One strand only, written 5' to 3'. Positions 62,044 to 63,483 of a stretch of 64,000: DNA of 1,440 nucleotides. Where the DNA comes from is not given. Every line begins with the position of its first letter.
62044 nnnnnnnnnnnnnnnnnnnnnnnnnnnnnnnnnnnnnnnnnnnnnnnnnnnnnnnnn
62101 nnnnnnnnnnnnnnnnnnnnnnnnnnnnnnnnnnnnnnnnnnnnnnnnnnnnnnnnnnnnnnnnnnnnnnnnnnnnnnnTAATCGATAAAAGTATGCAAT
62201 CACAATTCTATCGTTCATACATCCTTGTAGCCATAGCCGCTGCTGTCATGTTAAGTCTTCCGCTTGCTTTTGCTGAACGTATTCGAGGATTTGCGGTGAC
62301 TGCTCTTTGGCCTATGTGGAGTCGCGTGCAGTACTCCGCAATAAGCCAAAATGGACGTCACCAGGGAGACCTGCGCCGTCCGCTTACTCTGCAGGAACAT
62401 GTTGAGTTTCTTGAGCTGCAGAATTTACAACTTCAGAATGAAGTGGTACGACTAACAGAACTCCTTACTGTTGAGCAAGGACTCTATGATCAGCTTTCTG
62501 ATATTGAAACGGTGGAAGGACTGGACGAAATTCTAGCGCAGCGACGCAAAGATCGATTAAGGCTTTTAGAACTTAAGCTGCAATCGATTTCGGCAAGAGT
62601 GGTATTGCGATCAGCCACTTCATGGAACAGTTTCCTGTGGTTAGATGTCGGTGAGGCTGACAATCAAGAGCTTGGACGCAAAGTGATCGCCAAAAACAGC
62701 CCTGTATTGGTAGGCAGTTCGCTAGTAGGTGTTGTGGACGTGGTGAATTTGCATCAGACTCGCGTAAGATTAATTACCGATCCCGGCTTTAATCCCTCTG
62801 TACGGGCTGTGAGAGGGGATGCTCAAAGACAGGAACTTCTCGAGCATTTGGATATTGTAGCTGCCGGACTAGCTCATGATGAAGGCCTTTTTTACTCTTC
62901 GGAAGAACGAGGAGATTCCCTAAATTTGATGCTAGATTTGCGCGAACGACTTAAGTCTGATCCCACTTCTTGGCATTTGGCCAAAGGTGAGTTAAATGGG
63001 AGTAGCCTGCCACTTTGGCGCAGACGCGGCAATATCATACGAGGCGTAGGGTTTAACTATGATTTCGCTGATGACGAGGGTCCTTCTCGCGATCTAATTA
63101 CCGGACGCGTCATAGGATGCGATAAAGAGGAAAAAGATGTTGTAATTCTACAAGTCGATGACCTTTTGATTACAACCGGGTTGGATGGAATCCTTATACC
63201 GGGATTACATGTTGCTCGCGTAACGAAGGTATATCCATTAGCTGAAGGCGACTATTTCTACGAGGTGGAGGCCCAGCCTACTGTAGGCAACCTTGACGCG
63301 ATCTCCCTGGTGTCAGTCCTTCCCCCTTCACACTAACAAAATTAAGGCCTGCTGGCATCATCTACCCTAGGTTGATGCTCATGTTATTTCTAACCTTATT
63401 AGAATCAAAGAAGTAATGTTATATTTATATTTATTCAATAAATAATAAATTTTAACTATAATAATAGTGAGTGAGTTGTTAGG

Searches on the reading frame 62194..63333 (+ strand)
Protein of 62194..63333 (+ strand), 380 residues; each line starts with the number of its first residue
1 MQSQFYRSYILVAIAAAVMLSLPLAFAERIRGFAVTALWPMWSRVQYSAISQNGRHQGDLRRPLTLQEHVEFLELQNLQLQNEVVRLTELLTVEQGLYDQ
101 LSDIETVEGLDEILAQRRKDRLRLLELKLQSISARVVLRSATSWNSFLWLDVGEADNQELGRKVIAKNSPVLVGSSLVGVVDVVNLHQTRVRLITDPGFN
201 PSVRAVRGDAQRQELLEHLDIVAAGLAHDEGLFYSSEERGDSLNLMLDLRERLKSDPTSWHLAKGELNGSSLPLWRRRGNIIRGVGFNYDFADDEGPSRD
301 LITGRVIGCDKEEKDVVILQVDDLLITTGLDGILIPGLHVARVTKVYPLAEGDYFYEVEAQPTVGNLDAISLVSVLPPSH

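Call 31: search_protein_families(library=pfam, proteins=[window:62194-63333:+], max_evalue=0.00001)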
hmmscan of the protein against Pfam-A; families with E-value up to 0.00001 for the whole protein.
window:62194-63333:+ (380 aa): 1 family
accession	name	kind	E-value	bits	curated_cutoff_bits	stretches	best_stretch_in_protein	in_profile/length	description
PF04085.20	MreC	-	1.2e-17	64.6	28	1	136-209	1-67/147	Rod shape-determining protein MreC, barrel core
